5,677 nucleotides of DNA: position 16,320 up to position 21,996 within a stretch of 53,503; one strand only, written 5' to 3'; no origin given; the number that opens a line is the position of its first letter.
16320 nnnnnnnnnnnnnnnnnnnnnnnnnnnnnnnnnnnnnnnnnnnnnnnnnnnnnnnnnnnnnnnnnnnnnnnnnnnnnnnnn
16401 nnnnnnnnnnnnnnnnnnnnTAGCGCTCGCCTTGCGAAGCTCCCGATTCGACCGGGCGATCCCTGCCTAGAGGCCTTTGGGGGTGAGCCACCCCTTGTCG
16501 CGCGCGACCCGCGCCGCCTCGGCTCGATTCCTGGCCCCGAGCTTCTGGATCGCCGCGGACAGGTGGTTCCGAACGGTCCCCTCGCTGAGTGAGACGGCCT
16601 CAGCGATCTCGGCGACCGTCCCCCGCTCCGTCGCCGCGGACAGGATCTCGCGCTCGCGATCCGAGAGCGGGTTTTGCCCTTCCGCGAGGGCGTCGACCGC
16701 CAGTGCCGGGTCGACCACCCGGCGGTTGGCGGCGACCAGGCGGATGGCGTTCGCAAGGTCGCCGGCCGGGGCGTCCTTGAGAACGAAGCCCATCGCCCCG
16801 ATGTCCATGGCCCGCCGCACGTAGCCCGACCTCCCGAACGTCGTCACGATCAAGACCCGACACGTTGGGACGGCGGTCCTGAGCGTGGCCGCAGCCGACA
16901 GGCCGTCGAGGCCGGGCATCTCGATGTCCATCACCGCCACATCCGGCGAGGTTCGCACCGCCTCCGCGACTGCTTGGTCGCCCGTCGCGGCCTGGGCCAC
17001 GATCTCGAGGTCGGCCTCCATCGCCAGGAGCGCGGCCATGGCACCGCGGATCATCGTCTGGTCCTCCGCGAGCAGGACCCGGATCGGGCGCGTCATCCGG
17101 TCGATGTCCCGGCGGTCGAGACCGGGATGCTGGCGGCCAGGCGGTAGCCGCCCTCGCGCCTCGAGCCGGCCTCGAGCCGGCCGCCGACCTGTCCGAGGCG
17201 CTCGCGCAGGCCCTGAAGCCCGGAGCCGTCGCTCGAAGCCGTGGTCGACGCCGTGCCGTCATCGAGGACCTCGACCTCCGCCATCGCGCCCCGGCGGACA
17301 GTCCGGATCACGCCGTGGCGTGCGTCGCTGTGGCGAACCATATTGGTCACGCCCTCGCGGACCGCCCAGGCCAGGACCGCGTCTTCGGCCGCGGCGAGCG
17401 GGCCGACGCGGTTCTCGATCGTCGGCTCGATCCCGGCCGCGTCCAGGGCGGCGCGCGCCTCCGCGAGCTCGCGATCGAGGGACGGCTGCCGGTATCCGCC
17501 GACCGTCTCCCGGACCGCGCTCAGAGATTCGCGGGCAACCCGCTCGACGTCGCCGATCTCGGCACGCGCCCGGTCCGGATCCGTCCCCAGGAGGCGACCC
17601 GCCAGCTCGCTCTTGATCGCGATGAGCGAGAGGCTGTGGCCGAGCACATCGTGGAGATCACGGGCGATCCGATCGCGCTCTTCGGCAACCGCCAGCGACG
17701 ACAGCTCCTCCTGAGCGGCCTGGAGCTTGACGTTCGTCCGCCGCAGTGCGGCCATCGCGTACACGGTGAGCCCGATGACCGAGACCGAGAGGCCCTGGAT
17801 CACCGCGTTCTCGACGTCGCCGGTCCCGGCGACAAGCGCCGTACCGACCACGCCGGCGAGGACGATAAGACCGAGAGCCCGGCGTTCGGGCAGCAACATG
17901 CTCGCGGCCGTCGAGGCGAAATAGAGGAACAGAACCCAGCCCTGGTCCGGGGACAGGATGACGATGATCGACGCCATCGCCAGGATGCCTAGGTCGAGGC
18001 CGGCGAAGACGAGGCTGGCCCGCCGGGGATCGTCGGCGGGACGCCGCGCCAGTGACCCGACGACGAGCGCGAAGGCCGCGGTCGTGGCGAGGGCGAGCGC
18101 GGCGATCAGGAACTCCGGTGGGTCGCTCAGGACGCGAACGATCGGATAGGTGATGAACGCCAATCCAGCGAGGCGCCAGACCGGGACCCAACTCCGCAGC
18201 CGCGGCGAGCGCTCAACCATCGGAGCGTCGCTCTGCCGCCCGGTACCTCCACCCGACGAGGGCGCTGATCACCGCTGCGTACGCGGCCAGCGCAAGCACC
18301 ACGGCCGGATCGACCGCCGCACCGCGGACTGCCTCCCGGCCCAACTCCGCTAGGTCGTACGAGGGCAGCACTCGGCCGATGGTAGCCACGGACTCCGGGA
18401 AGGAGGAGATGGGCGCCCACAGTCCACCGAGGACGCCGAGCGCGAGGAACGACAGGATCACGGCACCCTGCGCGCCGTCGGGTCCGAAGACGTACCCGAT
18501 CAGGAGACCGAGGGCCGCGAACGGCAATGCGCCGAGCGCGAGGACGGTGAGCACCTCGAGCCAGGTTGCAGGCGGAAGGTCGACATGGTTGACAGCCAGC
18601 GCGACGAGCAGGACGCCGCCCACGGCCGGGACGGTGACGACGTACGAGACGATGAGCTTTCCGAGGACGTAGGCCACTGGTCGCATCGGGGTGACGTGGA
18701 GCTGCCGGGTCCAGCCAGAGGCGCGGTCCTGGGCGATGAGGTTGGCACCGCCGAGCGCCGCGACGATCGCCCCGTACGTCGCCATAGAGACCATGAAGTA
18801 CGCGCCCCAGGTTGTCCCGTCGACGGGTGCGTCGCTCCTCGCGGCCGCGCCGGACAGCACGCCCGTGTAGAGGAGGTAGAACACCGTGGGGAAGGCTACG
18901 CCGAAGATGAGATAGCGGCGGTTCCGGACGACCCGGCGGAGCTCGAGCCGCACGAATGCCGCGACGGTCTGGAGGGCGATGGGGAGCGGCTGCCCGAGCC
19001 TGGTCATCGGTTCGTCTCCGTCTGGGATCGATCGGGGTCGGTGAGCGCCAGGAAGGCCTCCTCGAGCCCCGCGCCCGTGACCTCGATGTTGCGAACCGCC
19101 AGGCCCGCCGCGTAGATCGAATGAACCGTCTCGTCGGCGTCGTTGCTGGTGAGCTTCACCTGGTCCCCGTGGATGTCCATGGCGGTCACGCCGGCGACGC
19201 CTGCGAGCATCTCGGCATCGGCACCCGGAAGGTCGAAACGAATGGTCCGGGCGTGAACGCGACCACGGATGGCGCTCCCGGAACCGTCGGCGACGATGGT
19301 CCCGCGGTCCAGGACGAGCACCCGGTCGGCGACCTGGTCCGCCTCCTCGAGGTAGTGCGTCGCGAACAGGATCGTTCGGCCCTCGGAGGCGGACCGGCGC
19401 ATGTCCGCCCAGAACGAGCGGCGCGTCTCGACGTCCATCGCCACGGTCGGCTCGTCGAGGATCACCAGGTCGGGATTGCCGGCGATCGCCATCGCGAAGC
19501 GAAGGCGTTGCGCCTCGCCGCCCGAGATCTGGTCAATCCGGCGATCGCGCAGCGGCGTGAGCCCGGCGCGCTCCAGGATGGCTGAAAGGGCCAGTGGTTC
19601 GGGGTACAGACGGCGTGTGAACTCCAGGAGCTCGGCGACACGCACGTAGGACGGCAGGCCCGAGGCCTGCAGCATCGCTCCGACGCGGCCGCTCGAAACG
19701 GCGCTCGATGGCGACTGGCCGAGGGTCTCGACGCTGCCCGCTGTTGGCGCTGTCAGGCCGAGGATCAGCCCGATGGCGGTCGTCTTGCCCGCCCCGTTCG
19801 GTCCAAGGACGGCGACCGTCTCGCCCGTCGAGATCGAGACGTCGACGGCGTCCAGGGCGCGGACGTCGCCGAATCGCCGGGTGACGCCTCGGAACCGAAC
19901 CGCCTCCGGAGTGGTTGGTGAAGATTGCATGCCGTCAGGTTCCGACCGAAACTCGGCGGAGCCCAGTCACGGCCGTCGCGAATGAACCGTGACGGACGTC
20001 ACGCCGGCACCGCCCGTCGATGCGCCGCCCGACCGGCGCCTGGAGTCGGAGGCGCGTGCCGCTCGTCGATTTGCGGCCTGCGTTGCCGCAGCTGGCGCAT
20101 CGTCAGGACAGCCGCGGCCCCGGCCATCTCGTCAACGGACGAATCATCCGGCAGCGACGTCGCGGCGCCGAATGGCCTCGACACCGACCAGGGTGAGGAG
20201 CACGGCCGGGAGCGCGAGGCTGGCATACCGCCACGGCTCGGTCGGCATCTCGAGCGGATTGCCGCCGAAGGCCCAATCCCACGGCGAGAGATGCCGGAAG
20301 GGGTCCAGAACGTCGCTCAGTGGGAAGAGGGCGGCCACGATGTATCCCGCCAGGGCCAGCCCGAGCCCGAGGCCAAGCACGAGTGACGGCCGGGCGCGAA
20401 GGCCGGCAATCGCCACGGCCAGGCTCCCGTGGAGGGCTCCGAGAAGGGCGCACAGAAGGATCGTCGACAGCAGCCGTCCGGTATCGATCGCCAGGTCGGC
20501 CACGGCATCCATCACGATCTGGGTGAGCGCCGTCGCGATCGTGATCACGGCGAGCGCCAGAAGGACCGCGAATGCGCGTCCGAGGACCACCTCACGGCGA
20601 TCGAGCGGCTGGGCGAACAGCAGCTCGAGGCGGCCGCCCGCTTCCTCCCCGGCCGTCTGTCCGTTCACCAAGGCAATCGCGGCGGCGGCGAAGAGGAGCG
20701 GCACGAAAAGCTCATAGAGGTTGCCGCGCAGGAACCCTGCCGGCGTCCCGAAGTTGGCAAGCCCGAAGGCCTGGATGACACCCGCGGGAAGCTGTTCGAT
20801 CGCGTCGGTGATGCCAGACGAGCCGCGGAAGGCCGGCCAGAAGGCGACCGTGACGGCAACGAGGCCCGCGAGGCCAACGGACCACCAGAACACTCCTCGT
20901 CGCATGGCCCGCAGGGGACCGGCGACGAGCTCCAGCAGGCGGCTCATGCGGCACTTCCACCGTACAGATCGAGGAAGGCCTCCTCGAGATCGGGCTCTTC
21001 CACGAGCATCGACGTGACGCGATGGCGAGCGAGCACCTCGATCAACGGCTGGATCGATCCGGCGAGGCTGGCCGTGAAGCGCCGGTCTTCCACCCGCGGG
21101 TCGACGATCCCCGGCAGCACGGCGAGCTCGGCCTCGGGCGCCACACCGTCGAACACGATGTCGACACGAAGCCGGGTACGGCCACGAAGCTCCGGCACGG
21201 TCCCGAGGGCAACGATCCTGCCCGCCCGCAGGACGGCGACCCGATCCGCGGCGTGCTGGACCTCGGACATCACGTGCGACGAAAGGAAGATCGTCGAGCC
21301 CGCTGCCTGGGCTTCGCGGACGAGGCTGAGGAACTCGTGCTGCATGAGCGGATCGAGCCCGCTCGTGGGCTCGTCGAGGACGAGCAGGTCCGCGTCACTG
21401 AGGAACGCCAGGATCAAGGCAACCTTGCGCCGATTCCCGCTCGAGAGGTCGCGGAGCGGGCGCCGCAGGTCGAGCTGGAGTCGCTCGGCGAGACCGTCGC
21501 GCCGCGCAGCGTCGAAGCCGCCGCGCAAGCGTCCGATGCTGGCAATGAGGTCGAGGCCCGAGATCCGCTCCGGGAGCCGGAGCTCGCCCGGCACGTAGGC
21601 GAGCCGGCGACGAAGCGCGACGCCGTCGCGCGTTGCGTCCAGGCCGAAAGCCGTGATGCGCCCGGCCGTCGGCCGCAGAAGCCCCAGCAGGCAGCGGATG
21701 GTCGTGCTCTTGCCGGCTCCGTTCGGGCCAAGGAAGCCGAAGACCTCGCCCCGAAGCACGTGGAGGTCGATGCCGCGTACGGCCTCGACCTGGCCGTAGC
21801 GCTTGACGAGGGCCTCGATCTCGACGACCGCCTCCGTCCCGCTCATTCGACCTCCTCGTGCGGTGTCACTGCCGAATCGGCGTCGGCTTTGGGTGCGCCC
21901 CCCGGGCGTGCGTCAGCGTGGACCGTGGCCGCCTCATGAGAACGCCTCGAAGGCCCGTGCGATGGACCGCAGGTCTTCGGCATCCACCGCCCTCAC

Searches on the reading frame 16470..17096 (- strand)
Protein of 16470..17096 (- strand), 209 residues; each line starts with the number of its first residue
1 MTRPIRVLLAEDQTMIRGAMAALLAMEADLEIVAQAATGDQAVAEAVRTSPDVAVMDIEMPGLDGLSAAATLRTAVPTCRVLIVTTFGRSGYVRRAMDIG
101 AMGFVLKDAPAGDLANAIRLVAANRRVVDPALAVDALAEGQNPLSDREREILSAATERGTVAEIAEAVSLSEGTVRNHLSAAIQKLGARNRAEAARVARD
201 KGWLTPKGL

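Call 7: search_protein_families(library=pfam, proteins=[window:16470-17096:-], max_evalue=0.001)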
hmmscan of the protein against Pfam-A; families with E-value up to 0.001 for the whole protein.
window:16470-17096:- (209 aa): 6 families
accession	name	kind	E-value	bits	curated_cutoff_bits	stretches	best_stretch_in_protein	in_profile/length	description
PF00072.30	Response_reg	-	4.7e-23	81.9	30.2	1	7-119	1-111/111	Response regulator receiver domain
PF00196.25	GerE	-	2.1e-14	53.3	23.5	1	143-198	2-57/57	Bacterial regulatory proteins, luxR family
PF04545.22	Sigma70_r4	-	5.5e-09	35.8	24.1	1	144-186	5-48/50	Sigma-70, region 4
PF08281.18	Sigma70_r4_2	-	1e-06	28.7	25.7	1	144-186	11-54/54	Sigma-70, region 4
PF04967.18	HTH_10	-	0.00022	21.4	23.1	0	144-186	1-51/53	HTH DNA binding domain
PF14493.12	HTH_40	-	0.00075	20.2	27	0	156-185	10-39/89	Helix-turn-helix domain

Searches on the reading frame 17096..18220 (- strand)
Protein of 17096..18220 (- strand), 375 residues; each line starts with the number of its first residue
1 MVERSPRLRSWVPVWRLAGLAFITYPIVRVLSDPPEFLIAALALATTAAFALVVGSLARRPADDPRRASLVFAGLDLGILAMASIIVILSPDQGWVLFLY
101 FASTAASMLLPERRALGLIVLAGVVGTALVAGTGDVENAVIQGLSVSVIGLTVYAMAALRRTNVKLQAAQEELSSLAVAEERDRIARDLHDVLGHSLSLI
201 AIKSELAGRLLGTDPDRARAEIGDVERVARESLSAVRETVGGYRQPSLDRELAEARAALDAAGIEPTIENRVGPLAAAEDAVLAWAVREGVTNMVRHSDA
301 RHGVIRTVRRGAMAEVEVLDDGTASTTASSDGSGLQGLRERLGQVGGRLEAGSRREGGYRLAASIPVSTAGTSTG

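Call 7: search_protein_families(library=pfam, proteins=[window:17096-18220:-], max_evalue=0.001)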
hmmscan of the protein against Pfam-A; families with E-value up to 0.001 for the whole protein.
window:17096-18220:- (375 aa): 1 family
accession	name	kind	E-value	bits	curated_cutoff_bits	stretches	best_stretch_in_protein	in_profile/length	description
PF07730.19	HisKA_3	-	1.4e-20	74.1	24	1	181-247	1-67/68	Histidine kinase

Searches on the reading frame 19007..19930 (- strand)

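Call 8: search_protein_families(library=pfam, proteins=[window:19007-19930:-], max_evalue=0.001)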
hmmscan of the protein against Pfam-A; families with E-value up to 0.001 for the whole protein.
window:19007-19930:- (308 aa): 2 families
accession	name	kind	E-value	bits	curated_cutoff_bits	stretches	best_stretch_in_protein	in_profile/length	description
PF00005.33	ABC_tran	-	2.5e-26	93.4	25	1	26-162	1-136/137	ABC transporter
PF13304.12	AAA_21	-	1.2e-06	29.3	27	0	133-192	236-298/304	AAA domain, putative AbiEii toxin, Type IV TA system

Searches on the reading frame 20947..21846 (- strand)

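Call 8: search_protein_families(library=pfam, proteins=[window:20947-21846:-], max_evalue=0.001)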
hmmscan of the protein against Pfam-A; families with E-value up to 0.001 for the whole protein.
window:20947-21846:- (300 aa): 2 families
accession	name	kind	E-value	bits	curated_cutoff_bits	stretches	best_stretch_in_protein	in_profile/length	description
PF00005.33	ABC_tran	-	4.8e-23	82.7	25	1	24-162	2-137/137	ABC transporter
PF13304.12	AAA_21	-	5.3e-19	69.8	27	1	129-191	233-298/304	AAA domain, putative AbiEii toxin, Type IV TA system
